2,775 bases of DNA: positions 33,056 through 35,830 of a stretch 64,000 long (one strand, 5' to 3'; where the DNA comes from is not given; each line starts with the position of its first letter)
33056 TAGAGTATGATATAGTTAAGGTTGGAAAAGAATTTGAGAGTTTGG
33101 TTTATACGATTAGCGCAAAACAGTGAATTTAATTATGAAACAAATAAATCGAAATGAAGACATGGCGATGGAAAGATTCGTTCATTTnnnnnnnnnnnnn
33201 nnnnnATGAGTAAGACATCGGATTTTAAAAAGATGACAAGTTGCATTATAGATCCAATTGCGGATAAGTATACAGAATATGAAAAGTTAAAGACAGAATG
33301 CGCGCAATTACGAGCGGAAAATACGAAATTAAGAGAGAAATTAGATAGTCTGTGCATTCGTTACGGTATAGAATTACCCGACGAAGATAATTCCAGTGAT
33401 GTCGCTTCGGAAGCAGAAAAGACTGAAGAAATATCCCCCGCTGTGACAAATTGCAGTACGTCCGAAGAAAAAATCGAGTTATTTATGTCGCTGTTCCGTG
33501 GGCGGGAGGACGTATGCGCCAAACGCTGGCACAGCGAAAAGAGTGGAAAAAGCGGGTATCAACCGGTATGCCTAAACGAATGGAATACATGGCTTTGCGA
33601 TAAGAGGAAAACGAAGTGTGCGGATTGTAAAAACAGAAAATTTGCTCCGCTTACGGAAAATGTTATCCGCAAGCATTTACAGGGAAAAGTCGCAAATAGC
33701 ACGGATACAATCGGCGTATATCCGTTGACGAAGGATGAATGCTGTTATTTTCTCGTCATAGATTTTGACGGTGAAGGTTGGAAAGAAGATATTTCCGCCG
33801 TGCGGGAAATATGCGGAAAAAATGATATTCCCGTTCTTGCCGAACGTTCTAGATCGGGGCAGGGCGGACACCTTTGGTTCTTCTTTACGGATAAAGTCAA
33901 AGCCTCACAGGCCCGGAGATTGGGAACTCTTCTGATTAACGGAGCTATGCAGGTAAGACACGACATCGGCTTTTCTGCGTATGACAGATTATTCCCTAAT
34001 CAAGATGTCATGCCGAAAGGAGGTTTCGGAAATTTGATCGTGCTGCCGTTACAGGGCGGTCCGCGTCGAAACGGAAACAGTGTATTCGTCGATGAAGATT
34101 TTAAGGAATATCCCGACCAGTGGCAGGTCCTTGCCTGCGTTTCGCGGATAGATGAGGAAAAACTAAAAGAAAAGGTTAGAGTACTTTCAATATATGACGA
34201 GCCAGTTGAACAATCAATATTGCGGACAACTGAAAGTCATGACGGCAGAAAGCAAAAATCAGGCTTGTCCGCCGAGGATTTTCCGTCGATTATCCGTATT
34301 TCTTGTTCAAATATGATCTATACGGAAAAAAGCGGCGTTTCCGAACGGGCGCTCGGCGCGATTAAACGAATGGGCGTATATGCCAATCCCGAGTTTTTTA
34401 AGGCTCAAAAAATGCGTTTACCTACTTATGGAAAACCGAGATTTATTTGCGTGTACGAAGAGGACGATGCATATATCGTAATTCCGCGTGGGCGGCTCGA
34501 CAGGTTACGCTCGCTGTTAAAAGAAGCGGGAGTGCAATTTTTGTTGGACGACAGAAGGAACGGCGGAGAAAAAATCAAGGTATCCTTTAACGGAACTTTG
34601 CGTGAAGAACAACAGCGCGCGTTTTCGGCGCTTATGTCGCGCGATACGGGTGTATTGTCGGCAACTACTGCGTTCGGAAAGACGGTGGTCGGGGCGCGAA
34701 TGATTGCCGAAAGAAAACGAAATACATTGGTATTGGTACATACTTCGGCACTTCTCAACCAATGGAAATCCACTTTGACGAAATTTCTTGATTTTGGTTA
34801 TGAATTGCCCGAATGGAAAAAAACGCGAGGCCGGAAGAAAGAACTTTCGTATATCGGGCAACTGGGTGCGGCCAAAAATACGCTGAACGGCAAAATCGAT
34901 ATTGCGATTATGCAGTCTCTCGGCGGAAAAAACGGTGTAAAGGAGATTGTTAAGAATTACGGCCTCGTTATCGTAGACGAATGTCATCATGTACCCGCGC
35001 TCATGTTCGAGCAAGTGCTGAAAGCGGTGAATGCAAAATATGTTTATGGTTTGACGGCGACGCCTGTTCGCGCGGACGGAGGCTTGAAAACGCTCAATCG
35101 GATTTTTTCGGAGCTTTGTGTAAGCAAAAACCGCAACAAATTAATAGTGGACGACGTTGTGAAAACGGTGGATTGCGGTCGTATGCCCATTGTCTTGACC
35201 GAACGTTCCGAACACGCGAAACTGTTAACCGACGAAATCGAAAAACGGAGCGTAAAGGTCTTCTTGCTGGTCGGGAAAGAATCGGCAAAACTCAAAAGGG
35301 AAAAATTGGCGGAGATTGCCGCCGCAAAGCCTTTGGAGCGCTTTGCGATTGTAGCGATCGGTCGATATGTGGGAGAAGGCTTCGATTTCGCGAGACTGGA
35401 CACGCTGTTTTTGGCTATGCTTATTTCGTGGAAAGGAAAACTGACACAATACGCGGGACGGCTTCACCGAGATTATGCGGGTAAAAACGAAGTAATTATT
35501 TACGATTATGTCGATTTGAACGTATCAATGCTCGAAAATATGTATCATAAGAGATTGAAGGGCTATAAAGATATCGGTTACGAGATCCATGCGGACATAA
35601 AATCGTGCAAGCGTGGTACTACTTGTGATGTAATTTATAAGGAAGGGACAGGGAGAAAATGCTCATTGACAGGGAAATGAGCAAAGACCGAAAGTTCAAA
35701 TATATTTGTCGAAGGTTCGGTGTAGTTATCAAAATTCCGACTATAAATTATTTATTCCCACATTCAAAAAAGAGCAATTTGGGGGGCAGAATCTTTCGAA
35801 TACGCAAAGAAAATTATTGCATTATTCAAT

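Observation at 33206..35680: Solitary 824-aa coiled-coil, Cys-rich, PrimPol(AEP)-like and SF2-helicase fusion protein in a toxin-antitoxin/sRNA islet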

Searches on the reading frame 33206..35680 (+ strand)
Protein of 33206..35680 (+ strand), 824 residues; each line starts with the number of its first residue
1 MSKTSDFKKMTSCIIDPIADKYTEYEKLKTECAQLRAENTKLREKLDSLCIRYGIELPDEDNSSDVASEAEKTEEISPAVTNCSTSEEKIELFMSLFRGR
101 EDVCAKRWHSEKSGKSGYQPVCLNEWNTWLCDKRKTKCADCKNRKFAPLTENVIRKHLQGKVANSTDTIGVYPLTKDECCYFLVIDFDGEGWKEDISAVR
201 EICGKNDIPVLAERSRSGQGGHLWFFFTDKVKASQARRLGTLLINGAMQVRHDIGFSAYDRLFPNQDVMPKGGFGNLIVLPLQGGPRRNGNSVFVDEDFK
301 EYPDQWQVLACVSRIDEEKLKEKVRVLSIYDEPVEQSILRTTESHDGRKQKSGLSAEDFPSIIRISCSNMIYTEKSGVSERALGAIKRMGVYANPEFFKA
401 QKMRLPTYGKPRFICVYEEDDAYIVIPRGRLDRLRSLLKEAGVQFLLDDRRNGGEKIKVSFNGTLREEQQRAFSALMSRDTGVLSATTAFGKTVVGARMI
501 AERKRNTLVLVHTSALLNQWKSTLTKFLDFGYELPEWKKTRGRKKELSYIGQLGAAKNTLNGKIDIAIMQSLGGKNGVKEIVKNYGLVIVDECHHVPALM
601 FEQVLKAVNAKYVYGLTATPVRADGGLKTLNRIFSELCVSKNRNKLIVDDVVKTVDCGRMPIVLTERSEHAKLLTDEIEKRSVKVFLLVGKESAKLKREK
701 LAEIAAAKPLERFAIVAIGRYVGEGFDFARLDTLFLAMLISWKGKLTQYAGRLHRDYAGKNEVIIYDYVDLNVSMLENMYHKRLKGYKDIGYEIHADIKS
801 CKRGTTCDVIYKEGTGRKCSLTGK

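Call 3: search_protein_families(library=pfam, proteins=[window:33206-35680:+], max_evalue=1)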
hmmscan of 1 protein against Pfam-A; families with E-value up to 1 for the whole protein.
window:33206-35680:+ (824 aa): 9 families
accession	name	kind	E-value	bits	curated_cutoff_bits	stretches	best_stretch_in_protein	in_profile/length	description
PF22548.2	AEP-TOTE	-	3.4e-97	325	27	1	88-322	1-229/230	TOTE conflict system, Archaeo-Eukaryotic Primase domain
PF04851.21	ResIII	-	4.3e-23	82.5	22.5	1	464-622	3-164/164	Type III restriction enzyme, res subunit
PF00270.35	DEAD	-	6e-12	46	26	1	467-620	2-160/167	DEAD/DEAH box helicase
PF18766.7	SWI2_SNF2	-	0.0012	19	26.7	1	478-654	17-187/221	SWI2/SNF2 ATPase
PF08172.17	CASP_C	-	0.011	15.6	28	0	19-63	108-147/252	CASP C terminal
PF02183.23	HALZ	-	0.029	15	28.1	1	24-49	13-38/43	Homeobox associated leucine zipper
PF00170.26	bZIP_1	-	0.029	14.9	27.6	1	22-49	25-52/64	bZIP transcription factor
PF18262.7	PhetRS_B1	-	0.076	13.7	26.8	1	43-75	21-53/83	Phe-tRNA synthetase beta subunit B1 domain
PF03167.25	UDG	-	0.18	12.3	24.3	0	629-696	35-97/141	Uracil DNA glycosylase superfamily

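Call 4: search_protein_families(library=ncbifam, proteins=[window:33206-35680:+], max_evalue=1)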
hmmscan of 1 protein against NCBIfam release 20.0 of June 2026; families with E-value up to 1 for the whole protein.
window:33206-35680:+ (824 aa): 12 families
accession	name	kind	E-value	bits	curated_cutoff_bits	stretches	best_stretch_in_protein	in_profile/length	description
NF040561.1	PrimPol_Msp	equivalog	6.7e-32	110.7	200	2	148-325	158-343/515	CRISPR-associated primase-polymerase type A1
NF045503.1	repair_heli_XPB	equivalog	1e-14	54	610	1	464-682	183-397/548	DNA repair helicase XPB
TIGR00603.1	rad25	subfamily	1e-12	47.1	328.7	1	464-665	257-458/734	DNA repair helicase rad25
TIGR04095.1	dnd_restrict_1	equivalog_domain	5e-10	39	600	2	464-642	8-192/451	DNA phosphorothioation system restriction enzyme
NF053632.1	heli_RadD_YejH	equivalog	3.5e-09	35.5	720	1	478-626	21-157/573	DNA repair helicase RadD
NF004069.0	PRK05580.2-1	equivalog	0.00077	18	767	1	455-594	102-232/612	primosomal protein N'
NF007966.0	PRK10689.1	equivalog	0.0023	15.7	1329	1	487-622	629-760/1148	transcription-repair coupling factor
NF046051.1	restrict_EcoAI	equivalog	0.0043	15.5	550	1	487-624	185-317/768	EcoAI/FtnUII family type I restriction enzme subunit R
NF010337.0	PRK13766.1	equivalog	0.0095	14.1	610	0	476-530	27-85/781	Hef nuclease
TIGR00580.2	mfd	equivalog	0.012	14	800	1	488-621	463-592/907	transcription-repair coupling factor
NF003673.1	PRK05298.1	equivalog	0.032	12.6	743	1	480-528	30-78/653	excinuclease ABC subunit UvrB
TIGR00631.1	uvrb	equivalog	0.06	11.5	750.1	1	481-528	31-78/658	excinuclease ABC subunit UvrB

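Call 5: search_protein_families(library=padloc, proteins=[window:33206-35680:+], max_evalue=1)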
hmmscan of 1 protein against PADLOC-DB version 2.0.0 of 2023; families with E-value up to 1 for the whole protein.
window:33206-35680:+ (824 aa): 17 families
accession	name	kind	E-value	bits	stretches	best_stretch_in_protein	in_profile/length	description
PDLC01465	PrimPol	-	1.3e-88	295.1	1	75-383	8-274/276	"CAS-I,CAS-II,CAS-III,CAS-IV,CAS-V,CAS-VI; associated"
PDLC01101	PrimPol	-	4.4e-26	89.6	2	147-322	162-335/490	adaptation polymerase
PDLC02707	PbeA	-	9e-17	58.9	2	462-623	250-416/672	PbeA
PDLC02704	PbeA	-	3e-12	43.8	2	461-667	251-467/682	PbeA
PDLC02706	PbeA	-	2.1e-10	37.8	1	458-634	263-447/722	PbeA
PDLC00201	HamB2|HamB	-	2.9e-08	30.6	1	462-528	101-169/721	DEAD-box helicase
PDLC03658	mREase_IV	-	1.6e-07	27.5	1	465-624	226-375/953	Type IV methyl-directed restriction enzyme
PDLC00180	HamB1|HamB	-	3.1e-06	24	1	464-527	100-165/709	DEAD-box helicase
PDLC03659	mREase_IV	-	1.7e-05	20.9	1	568-629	319-379/945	Type IV methyl-directed restriction enzyme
PDLC00182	HamB1|HamB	-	0.0024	14.3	1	468-529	102-165/719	DEAD-box helicase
PDLC00176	HamB1|HamB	-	0.0025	13.9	1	464-530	136-207/845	DEAD-box helicase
PDLC02703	PbeA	-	0.0029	14.3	1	468-622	250-406/626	PbeA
PDLC03746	RT_UG10_large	-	0.0029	13.4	1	196-345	91-224/1688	DRT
PDLC00184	HamB1|HamB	-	0.003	13.8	1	464-524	115-176/738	DEAD-box helicase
PDLC00190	HamB1|HamB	-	0.019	11.4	1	464-528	143-211/866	DEAD-box helicase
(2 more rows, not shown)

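Call 6: search_protein_families(library=phrogs, proteins=[window:33206-35680:+], max_evalue=1)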
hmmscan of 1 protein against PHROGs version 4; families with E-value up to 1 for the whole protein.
window:33206-35680:+ (824 aa): 17 families
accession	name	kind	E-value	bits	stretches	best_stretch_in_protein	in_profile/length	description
phrog_16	-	DNA, RNA and nucleotide metabolism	7.3e-49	167.8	1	400-785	235-613/986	DNA helicase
phrog_9690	-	DNA, RNA and nucleotide metabolism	5e-14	53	2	639-794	140-299/306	DNA helicase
phrog_21866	-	DNA, RNA and nucleotide metabolism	2e-12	48.2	1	144-289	39-178/538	primase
phrog_62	-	DNA, RNA and nucleotide metabolism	1.1e-08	34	1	458-625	690-854/1881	DNA helicase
phrog_16259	-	DNA, RNA and nucleotide metabolism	8.6e-06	26.2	1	464-619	117-260/330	DNA helicase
phrog_5362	-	DNA, RNA and nucleotide metabolism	6.1e-05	23.5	1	262-283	219-240/280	DNA primase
phrog_6819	-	DNA, RNA and nucleotide metabolism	0.0037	16.7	1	461-523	17-80/645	Holliday junction branch migration helicase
phrog_3830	-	unknown function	0.016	14.3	1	587-625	400-441/1032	-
phrog_16694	-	unknown function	0.016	14.1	1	481-595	296-411/1010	-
phrog_2488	-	DNA, RNA and nucleotide metabolism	0.019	14.7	1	582-620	173-211/579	DNA helicase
phrog_3022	-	DNA, RNA and nucleotide metabolism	0.024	14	1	164-232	71-135/788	DNA primase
phrog_3671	-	unknown function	0.034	15.3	1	23-49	50-76/87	-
phrog_492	-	unknown function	0.04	15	1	18-52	64-98/195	-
phrog_19927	-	unknown function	0.047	14.8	1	794-818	20-44/73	-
phrog_10439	-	head and packaging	0.13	13.8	1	20-81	38-91/101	head scaffolding protein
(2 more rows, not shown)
